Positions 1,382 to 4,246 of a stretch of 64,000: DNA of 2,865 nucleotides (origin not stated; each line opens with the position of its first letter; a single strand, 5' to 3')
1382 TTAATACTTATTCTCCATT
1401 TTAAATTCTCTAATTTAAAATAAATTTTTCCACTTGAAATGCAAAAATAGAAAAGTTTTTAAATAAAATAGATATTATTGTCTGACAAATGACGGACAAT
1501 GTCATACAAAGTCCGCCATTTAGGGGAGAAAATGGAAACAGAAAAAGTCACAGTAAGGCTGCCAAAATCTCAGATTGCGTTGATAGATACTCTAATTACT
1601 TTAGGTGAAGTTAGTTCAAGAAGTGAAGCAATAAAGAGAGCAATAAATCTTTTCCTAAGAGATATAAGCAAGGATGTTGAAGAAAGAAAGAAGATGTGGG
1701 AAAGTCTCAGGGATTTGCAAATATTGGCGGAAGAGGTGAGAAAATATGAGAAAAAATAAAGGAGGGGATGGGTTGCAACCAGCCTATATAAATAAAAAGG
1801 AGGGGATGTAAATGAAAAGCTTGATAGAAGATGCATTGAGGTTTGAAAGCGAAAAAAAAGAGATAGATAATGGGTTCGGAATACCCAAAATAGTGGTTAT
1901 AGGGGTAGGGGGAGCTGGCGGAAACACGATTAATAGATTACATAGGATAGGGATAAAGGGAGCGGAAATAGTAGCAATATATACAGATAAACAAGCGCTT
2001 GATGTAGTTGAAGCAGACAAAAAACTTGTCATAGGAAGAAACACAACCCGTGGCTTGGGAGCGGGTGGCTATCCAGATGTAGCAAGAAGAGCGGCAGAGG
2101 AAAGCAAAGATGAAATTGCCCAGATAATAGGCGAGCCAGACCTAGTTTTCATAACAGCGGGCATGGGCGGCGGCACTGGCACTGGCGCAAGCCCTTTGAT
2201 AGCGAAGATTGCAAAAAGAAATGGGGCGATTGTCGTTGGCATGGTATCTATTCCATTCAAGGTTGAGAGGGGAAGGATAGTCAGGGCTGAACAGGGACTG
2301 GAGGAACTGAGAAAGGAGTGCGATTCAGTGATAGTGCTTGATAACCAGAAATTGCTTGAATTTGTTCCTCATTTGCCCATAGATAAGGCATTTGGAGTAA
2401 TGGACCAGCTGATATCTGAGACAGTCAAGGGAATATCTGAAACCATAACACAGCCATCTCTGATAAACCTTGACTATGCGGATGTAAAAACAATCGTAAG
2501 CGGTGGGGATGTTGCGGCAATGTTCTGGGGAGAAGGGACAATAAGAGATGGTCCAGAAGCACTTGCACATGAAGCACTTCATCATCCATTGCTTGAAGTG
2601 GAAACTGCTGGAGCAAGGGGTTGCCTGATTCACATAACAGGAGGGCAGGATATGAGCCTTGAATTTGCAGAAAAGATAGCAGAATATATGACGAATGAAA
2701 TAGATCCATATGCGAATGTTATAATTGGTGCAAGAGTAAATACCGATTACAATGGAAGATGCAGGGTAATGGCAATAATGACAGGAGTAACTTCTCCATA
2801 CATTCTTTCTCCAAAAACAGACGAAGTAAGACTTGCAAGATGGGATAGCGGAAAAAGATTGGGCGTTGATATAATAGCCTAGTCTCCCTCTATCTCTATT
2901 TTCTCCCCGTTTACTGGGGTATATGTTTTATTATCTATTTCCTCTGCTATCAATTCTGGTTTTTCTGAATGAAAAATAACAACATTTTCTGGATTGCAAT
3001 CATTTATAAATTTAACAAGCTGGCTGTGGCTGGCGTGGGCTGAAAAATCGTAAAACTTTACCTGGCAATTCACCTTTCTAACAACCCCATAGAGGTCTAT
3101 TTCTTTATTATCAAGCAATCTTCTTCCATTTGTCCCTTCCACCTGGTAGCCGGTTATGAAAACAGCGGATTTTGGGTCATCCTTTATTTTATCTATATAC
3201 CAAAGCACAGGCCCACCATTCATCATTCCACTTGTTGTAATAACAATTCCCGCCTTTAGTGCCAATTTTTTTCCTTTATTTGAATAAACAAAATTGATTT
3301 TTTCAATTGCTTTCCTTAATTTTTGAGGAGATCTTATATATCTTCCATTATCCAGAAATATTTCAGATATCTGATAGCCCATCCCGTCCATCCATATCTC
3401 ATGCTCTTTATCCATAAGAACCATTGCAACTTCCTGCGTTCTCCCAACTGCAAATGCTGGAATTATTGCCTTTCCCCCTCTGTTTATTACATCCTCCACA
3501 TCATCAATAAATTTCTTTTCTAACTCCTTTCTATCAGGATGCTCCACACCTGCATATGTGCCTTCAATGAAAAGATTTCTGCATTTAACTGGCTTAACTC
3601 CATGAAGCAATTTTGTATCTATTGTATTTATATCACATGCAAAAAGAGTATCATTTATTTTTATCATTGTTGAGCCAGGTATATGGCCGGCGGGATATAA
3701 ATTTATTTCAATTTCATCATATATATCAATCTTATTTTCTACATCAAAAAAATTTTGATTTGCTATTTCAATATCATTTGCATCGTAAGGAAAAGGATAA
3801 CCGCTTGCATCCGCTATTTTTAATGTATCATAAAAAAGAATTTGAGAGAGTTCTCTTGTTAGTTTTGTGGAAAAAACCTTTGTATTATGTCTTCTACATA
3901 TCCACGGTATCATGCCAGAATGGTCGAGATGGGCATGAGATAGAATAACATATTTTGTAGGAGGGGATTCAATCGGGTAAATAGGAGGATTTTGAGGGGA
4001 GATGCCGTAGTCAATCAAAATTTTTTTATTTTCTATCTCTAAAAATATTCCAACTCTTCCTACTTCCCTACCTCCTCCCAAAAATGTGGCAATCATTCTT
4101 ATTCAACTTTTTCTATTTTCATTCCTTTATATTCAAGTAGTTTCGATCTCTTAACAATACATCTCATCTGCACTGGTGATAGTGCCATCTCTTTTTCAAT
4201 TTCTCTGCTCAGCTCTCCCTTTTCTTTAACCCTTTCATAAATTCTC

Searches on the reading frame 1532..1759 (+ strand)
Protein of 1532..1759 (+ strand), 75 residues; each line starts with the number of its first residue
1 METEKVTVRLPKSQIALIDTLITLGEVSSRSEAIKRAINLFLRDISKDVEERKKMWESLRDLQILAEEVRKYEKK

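Call 13: search_protein_families(library=pfam, proteins=[window:1532-1756:+], max_evalue=0.01)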
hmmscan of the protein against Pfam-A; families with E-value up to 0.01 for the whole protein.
window:1532-1756:+ (75 aa): 2 families
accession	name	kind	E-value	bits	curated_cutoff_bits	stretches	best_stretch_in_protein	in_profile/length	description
PF01402.27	RHH_1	-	6e-07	29.6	20.5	1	6-42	2-37/39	Ribbon-helix-helix protein, copG family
PF17723.7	RHH_8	-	0.0003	21.3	25.4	1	2-51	2-51/119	Ribbon-Helix-Helix transcriptional regulator family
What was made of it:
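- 1532..1759 (+): CdrS-like ribbon-helix-helix gene (75 aa), immediately upstream of ftsZ. Pfam RHH_1 E 6e-07 (call 13).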

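Call 18: find_encoding_contigs(protein=window:1532-1759:+, flank=3000, max_places=10)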
Protein window:1532-1759:+ (75 aa): no gene with exactly this product is on record in the collection.

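Call 19: find_homologous_proteins(query=window:1532-1756:+, max_evalue=0.00001)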
Query window:1532-1756:+ (75 aa): 3 proteins with E <= 0.00001 among 3 candidates.
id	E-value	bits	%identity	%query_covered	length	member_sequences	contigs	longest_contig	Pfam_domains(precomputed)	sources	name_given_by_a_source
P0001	4.9e-33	129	88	100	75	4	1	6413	PF17723.8,PF01402.28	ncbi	ncbi:MAG: ribbon-helix-helix domain-containing protein [Candidatus Thermoplasmatota archaeon]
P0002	8.4e-30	119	81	100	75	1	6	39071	PF17723.8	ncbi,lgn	ncbi:MAG: ribbon-helix-helix protein, CopG family [Nitrososphaerota archaeon]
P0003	6.4e-28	113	77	100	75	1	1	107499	-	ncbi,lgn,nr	ncbi:MAG: ribbon-helix-helix protein, CopG family [Thermoplasmatales archaeon]|nr:ribbon-helix-helix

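Call 20: find_encoding_contigs(protein=P0001, flank=3000, max_places=10)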
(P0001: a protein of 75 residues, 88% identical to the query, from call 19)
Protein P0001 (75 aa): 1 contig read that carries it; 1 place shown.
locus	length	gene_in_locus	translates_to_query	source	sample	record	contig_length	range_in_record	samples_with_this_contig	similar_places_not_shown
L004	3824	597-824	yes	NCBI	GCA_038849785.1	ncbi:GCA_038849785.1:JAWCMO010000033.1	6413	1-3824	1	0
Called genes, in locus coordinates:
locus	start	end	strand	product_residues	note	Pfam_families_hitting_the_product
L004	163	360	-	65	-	PF01192:RNA_pol_Rpb6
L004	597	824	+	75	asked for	PF17723:RHH_8 (weak), PF01402:RHH_1 (weak)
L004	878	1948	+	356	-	PF00091:Tubulin, PF12327:FtsZ_C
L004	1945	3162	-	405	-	PF00753:Lactamase_B, PF16661:Lactamase_B_6, PF10996:Beta-Casp, PF07521:RMMBL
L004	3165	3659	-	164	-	PF09824:ArsR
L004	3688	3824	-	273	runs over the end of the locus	PF00892:EamA, PF03151:TPT (faint), PF00892:EamA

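Call 21: find_encoding_contigs(protein=P0002, flank=3000, max_places=10)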
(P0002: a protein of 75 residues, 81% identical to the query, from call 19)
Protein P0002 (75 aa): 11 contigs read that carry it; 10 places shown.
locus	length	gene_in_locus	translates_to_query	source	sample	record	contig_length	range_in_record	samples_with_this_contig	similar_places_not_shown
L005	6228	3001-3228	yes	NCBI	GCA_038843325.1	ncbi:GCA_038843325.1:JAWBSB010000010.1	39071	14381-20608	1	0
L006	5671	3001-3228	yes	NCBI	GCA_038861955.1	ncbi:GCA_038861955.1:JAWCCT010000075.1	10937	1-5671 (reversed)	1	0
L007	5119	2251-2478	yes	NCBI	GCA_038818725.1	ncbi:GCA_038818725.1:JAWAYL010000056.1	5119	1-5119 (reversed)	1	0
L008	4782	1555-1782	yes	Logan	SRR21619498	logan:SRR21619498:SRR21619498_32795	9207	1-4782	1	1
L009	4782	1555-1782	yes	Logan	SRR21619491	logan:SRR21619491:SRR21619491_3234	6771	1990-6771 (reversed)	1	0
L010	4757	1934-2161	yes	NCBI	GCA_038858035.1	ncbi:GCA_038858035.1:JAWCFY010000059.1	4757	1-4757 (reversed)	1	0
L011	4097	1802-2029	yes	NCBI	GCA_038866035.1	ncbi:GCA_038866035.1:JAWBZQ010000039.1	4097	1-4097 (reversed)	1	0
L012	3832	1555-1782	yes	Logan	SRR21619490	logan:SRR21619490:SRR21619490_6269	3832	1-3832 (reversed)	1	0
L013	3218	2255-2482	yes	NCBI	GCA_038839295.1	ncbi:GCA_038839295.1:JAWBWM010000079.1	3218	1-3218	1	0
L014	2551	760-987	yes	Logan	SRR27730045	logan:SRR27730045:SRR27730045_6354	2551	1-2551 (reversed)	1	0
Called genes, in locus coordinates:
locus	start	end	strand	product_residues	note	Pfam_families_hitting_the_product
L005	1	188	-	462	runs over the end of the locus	PF01364:Peptidase_C25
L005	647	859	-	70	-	-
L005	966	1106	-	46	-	-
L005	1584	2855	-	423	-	PF03951:Gln-synt_N, PF00120:Gln-synt_C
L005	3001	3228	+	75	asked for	PF17723:RHH_8 (weak)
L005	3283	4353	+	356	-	PF00091:Tubulin, PF12327:FtsZ_C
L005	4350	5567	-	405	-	PF00753:Lactamase_B, PF16661:Lactamase_B_6, PF10996:Beta-Casp, PF07521:RMMBL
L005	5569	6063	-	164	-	PF09824:ArsR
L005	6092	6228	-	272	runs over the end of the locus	PF00892:EamA, PF03151:TPT (weak), PF00892:EamA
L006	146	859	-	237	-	PF01609:DDE_Tnp_1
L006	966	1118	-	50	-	-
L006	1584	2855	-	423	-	PF03951:Gln-synt_N, PF00120:Gln-synt_C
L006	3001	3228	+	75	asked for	PF17723:RHH_8 (weak)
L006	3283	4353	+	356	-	PF00091:Tubulin, PF12327:FtsZ_C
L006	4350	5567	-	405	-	PF00753:Lactamase_B, PF16661:Lactamase_B_6, PF10996:Beta-Casp, PF07521:RMMBL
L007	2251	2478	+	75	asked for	PF17723:RHH_8 (weak)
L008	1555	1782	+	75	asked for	PF17723:RHH_8 (weak)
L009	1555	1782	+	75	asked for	PF17723:RHH_8 (weak)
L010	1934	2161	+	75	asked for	PF17723:RHH_8 (weak)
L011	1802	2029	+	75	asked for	PF17723:RHH_8 (weak)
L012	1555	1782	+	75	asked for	PF17723:RHH_8 (weak)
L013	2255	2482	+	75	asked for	PF17723:RHH_8 (weak)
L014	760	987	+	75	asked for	PF17723:RHH_8 (weak)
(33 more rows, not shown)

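Call 22: find_encoding_contigs(protein=P0003, flank=3000, max_places=10)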
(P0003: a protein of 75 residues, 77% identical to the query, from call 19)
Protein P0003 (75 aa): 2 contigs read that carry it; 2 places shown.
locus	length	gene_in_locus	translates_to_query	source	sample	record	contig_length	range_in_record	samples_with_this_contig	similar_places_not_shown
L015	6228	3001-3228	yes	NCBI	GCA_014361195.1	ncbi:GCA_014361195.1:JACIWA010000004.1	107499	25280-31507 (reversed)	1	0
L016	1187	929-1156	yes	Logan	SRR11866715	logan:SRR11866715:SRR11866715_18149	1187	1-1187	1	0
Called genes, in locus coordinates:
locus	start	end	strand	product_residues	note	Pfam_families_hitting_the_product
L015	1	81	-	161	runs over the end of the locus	PF04008:Adenosine_kin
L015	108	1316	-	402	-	PF09861:Lar_N, PF21113:LarA_C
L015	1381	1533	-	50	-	PF01020:Ribosomal_L40e (weak)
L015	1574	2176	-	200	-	PF00318:Ribosomal_S2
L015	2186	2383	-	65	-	PF01192:RNA_pol_Rpb6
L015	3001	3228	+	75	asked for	-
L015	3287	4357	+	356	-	PF00091:Tubulin, PF12327:FtsZ_C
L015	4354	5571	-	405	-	PF00753:Lactamase_B, PF16661:Lactamase_B_6 (weak), PF10996:Beta-Casp, PF07521:RMMBL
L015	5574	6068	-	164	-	PF09824:ArsR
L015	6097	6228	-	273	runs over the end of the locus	PF00892:EamA, PF03151:TPT (weak), PF00892:EamA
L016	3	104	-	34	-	?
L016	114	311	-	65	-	PF01192:RNA_pol_Rpb6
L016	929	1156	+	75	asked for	-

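Call 68: search_protein_families(library=ncbifam, proteins=[window:1532-1756:+], max_evalue=0.01)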
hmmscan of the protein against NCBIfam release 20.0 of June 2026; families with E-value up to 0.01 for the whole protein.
window:1532-1756:+ (75 aa): 2 families
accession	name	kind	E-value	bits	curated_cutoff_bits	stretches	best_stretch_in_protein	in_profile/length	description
NF058555.1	TransRegCdrSHalo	equivalog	3.9e-09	36.4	100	1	4-54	2-52/61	transcriptional regulator CdrS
NF058631.1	sRNA_TF_AbmR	equivalog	0.0058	16.3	160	1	6-59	104-157/167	ATP-binding transcription factor AbmR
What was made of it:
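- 1532..1759 (+): The best NCBIfam hit is 'transcriptional regulator CdrS', E 3.9e-09, but at 36 bits it is below the 100-bit cutoff (call 68).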

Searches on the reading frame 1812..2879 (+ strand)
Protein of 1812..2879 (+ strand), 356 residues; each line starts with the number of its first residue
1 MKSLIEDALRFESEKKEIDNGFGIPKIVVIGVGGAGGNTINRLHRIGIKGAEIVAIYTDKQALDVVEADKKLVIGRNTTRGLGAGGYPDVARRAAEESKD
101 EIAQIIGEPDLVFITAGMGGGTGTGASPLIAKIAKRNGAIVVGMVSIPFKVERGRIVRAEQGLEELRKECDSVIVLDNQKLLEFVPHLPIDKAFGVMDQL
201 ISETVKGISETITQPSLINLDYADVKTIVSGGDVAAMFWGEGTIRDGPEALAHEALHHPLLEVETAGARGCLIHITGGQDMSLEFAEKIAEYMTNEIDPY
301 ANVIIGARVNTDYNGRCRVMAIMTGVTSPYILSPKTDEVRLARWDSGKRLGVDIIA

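Call 13: search_protein_families(library=pfam, proteins=[window:1812-2879:+], max_evalue=0.01)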
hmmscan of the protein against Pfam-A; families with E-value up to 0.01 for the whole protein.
window:1812-2879:+ (356 aa): 2 families
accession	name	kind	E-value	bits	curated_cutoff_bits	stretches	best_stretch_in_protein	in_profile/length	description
PF00091.31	Tubulin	-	7.6e-46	157.2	33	1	26-185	1-189/190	Tubulin/FtsZ family, GTPase domain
PF12327.13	FtsZ_C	-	6.9e-25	87.6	27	1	234-326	2-94/95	FtsZ family, C-terminal domain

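Call 33: find_homologous_proteins(query=window:1812-2879:+, max_evalue=1e-60)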
Query window:1812-2879:+ (356 aa): 5652 proteins with E <= 1e-60 among 8000 candidates; the best 120 are listed.
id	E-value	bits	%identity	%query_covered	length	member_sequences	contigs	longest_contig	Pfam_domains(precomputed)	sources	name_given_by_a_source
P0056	1.8e-218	743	94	100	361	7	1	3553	PF00091.32,PF12327.14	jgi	jgi:cell division protein FtsZ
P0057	1.1e-185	635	78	100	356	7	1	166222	PF00091.32,PF12327.14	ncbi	-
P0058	8.1e-185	632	78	100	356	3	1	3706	PF00091.32,PF12327.14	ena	-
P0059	1.5e-182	625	77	100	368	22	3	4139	PF00091.32,PF12327.14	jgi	jgi:cell division protein FtsZ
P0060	9.5e-182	622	77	100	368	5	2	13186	PF00091.32,PF12327.14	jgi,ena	-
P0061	1.0e-180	619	77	100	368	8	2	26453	PF00091.32,PF12327.14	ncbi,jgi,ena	-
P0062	5.4e-179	613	76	100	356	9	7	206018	PF00091.32,PF12327.14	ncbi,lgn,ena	-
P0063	9.1e-176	602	75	100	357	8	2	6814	PF00091.32,PF12327.14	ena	-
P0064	1.5e-174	598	75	100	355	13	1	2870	PF00091.32,PF12327.14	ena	-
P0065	7.5e-173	593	74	100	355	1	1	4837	PF00091.32,PF12327.14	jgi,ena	-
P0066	8.2e-173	593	72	100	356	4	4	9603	PF00091.32,PF12327.14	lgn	-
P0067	6.1e-172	590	74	100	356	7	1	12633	PF00091.32,PF12327.14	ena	-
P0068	7.5e-172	590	73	100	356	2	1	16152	PF00091.32,PF12327.14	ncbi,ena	-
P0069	3.0e-171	588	73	100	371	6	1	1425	PF00091.32,PF12327.14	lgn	-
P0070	3.2e-171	587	74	100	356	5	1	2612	PF00091.32,PF12327.14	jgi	-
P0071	6.9e-171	586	74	100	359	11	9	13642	PF00091.32,PF12327.14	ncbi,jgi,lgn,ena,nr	ncbi:cell division protein FtsZ [Thermoplasmatales archaeon ex4484_30]|nr:MAG: cell division protein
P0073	7.6e-169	580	72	100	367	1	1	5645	PF00091.32,PF12327.14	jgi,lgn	-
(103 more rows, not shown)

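Call 35: find_encoding_contigs(protein=P0061, flank=2000, max_places=6)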
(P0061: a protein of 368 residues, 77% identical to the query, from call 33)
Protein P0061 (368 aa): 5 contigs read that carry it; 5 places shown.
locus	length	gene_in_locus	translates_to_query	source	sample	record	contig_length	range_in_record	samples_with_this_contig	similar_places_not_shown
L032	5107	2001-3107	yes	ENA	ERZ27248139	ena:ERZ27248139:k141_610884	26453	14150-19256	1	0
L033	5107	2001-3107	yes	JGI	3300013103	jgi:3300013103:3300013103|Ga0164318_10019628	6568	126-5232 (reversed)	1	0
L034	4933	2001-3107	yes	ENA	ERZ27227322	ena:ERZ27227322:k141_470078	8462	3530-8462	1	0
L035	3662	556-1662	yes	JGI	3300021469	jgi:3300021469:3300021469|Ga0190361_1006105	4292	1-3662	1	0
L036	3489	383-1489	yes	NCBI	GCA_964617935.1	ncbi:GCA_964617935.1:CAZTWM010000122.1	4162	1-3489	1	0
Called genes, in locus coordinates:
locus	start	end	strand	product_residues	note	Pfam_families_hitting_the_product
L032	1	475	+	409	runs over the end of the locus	PF01839:FG-GAP (faint), PF14783:BBS2_Mid (faint), PF13517:FG-GAP_3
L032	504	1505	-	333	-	PF01841:Transglut_core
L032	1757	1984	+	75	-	PF01402:RHH_1 (weak)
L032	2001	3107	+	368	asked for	PF00091:Tubulin, PF12327:FtsZ_C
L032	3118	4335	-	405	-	PF00753:Lactamase_B, PF10996:Beta-Casp, PF07521:RMMBL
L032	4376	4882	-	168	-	PF09824:ArsR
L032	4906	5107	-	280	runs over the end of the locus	PF00892:EamA, PF05653:Mg_trans_NIPA (faint), PF03151:TPT, PF00892:EamA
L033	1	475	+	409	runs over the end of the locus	PF01839:FG-GAP (faint), PF14783:BBS2_Mid (faint), PF13517:FG-GAP_3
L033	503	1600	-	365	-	PF01841:Transglut_core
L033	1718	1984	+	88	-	PF01402:RHH_1 (weak)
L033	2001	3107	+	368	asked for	PF00091:Tubulin, PF12327:FtsZ_C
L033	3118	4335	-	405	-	PF00753:Lactamase_B, PF10996:Beta-Casp, PF07521:RMMBL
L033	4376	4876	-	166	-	PF09824:ArsR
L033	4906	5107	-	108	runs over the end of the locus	?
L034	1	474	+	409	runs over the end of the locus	PF01839:FG-GAP (faint), PF14783:BBS2_Mid (faint), PF13517:FG-GAP_3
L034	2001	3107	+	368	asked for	PF00091:Tubulin, PF12327:FtsZ_C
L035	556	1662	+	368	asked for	PF00091:Tubulin, PF12327:FtsZ_C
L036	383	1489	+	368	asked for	PF00091:Tubulin, PF12327:FtsZ_C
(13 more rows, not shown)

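Call 36: find_encoding_contigs(protein=P0069, flank=2000, max_places=6)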
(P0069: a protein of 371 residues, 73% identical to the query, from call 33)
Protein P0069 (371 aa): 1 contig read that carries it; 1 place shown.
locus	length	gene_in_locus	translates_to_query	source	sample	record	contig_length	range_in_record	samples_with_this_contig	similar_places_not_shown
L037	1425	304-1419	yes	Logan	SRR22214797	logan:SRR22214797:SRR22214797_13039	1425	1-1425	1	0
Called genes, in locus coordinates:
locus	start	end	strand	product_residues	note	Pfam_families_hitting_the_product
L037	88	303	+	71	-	PF01402:RHH_1 (weak)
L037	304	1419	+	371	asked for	PF00091:Tubulin, PF12327:FtsZ_C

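Call 37: find_encoding_contigs(protein=P0073, flank=2000, max_places=6)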
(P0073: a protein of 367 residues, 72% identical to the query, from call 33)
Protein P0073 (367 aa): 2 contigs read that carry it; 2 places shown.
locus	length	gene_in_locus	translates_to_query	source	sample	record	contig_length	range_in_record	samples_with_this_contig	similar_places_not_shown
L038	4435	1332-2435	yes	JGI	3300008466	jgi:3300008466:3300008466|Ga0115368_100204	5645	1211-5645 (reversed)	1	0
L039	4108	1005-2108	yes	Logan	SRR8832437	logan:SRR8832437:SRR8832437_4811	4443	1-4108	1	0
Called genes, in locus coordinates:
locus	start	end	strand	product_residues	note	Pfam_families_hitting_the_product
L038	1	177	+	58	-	?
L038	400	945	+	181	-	-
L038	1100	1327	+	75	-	PF01402:RHH_1 (faint)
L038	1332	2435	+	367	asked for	PF00091:Tubulin, PF12327:FtsZ_C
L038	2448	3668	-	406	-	PF23023:Anti-Pycsar_Apyc1 (weak), PF00753:Lactamase_B, PF12706:Lactamase_B_2 (weak), PF10996:Beta-Casp, PF07521:RMMBL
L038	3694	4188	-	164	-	PF09824:ArsR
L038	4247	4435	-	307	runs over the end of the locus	PF00696:AA_kinase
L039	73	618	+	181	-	-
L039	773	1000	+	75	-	PF01402:RHH_1 (faint)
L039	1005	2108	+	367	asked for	PF00091:Tubulin, PF12327:FtsZ_C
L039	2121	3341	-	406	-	PF23023:Anti-Pycsar_Apyc1 (weak), PF00753:Lactamase_B, PF12706:Lactamase_B_2 (weak), PF10996:Beta-Casp, PF07521:RMMBL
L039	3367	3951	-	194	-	PF09824:ArsR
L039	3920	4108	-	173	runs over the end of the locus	?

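Call 42: find_encoding_contigs(protein=P0071, flank=2000, max_places=8)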
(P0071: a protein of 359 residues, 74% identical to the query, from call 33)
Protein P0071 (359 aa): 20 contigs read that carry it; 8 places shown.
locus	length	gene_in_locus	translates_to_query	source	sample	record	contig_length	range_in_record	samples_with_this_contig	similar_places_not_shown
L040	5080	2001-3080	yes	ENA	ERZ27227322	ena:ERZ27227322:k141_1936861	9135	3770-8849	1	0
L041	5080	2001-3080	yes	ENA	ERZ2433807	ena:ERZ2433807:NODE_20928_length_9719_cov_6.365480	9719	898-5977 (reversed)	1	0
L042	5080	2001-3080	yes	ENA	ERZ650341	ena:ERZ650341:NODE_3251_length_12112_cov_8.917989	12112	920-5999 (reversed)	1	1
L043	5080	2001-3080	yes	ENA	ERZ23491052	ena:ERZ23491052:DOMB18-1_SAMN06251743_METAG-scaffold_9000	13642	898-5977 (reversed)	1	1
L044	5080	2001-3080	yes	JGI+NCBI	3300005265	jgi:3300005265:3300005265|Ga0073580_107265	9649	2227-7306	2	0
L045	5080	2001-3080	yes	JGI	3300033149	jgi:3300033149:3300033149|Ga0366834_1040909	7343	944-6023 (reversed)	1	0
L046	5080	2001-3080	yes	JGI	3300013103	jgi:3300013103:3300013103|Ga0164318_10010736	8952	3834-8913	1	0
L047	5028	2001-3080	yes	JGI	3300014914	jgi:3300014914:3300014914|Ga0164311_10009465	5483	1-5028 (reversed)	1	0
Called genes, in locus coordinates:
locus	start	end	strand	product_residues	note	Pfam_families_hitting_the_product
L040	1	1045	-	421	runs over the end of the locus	PF04389:Peptidase_M28, PF01546:Peptidase_M20 (weak)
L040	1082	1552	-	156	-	-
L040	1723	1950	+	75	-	PF01402:RHH_1 (weak)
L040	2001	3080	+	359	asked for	PF00091:Tubulin, PF12327:FtsZ_C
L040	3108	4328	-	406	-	PF00753:Lactamase_B, PF23023:Anti-Pycsar_Apyc1 (weak), PF10996:Beta-Casp, PF07521:RMMBL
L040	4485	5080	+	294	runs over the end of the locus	?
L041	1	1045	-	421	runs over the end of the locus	PF04389:Peptidase_M28, PF01546:Peptidase_M20 (weak)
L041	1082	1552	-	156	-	-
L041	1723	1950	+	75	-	PF01402:RHH_1 (weak)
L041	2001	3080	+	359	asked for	PF00091:Tubulin, PF12327:FtsZ_C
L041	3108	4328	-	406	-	PF00753:Lactamase_B, PF23023:Anti-Pycsar_Apyc1 (weak), PF10996:Beta-Casp, PF07521:RMMBL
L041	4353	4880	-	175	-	PF01870:Hjc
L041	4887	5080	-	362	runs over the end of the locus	?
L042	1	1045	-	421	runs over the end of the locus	PF04389:Peptidase_M28, PF01546:Peptidase_M20 (weak)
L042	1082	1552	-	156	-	-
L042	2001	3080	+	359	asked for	PF00091:Tubulin, PF12327:FtsZ_C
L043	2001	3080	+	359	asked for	PF00091:Tubulin, PF12327:FtsZ_C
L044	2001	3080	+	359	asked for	PF00091:Tubulin, PF12327:FtsZ_C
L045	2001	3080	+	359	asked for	PF00091:Tubulin, PF12327:FtsZ_C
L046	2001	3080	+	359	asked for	PF00091:Tubulin, PF12327:FtsZ_C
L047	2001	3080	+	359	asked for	PF00091:Tubulin, PF12327:FtsZ_C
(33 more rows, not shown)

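Call 43: find_encoding_contigs(protein=P0067, flank=2000, max_places=8)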
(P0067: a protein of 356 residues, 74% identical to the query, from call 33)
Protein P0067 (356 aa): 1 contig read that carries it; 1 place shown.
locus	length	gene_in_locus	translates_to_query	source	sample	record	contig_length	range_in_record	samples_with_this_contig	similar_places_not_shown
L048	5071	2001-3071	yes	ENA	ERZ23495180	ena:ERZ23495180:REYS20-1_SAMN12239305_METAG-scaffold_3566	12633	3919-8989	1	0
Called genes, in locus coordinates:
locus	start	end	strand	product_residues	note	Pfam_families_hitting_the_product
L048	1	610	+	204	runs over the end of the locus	PF01680:SOR_SNZ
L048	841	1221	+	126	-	PF01201:Ribosomal_S8e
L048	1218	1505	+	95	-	PF01922:SRP19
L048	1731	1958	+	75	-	PF01402:RHH_1 (weak)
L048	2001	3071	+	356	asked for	PF00091:Tubulin, PF12327:FtsZ_C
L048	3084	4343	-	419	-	PF00753:Lactamase_B, PF23023:Anti-Pycsar_Apyc1 (faint), PF16661:Lactamase_B_6, PF10996:Beta-Casp, PF07521:RMMBL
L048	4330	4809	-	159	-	PF09824:ArsR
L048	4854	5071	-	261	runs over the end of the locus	PF00892:EamA, PF03151:TPT (weak), PF00892:EamA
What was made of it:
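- On cdrS-ftsZ2 locus (genomic context of site A): The arrangement is conserved in all relatives (calls 20-22, 35-37, 42, 43).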

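Call 68: search_protein_families(library=ncbifam, proteins=[window:1812-2879:+], max_evalue=0.01)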
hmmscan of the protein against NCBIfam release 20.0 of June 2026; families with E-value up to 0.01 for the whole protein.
window:1812-2879:+ (356 aa): 1 family
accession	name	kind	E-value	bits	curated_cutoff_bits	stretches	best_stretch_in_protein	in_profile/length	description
TIGR00065.1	ftsZ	equivalog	2.3e-112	375.8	295.2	1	14-335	7-333/353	cell division protein FtsZ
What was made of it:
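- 1812..2882 (+): ftsZ (356 aa). Pfam Tubulin and FtsZ_C (call 13); TIGR00065 ftsZ at 375.8 bits, above its cutoff (call 68).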

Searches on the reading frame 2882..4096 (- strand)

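Call 13: search_protein_families(library=pfam, proteins=[window:2882-4096:-], max_evalue=0.01)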
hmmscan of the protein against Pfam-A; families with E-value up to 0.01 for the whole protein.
window:2882-4096:- (405 aa): 5 families
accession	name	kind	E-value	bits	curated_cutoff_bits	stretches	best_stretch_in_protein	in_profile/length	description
PF10996.14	Beta-Casp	-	7.3e-14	52.8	27.7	1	231-327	19-120/120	Beta-Casp domain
PF07521.17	RMMBL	-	1.2e-11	44.9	21.6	1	341-383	3-46/63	Zn-dependent metallo-hydrolase RNA specificity domain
PF00753.33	Lactamase_B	-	1.7e-08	35.1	22.7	1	18-108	10-100/196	Metallo-beta-lactamase superfamily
PF16661.11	Lactamase_B_6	-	5.7e-08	32.8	27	1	19-166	2-172/193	Metallo-beta-lactamase superfamily domain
PF12706.13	Lactamase_B_2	-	6.1e-05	23.1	27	1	26-82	3-69/200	Beta-lactamase superfamily domain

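Call 68: search_protein_families(library=ncbifam, proteins=[window:2882-4096:-], max_evalue=0.01)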
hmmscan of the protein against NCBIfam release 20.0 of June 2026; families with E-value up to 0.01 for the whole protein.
window:2882-4096:- (405 aa): 8 families
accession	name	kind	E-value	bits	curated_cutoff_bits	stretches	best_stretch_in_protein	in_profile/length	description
TIGR03675.1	arCOG00543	equivalog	1.4e-71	241.5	580.2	1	4-398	178-626/631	beta-CASP ribonuclease aCPSF1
NF045584.1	cas14_MBL_CASP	equivalog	2.3e-57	194.7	800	1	4-380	4-415/612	type VII CRISPR-associated protein Cas14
TIGR04122.1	Xnuc_lig_assoc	equivalog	4.2e-14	52.1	325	1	121-263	71-219/326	ligase-associated DNA damage response exonuclease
NF012229.1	bla_class_B_core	domain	8.5e-06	26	100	1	12-145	13-136/139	metallo-beta-lactamase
NF001911.0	PRK00685.1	equivalog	0.00012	21.7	144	1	13-77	7-71/228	metal-dependent hydrolase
NF047419.1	RNase_J1_RnjA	exception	0.00086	18.1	820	1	47-83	60-96/549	ribonuclease J1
TIGR00649.1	MG423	subfamily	0.00088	17.8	400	0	6-83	6-96/546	RNase J family beta-CASP ribonuclease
NF033106.1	blaL1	exception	0.0011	17.9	560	1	48-150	99-193/290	L1 family subclass B3 metallo-beta-lactamase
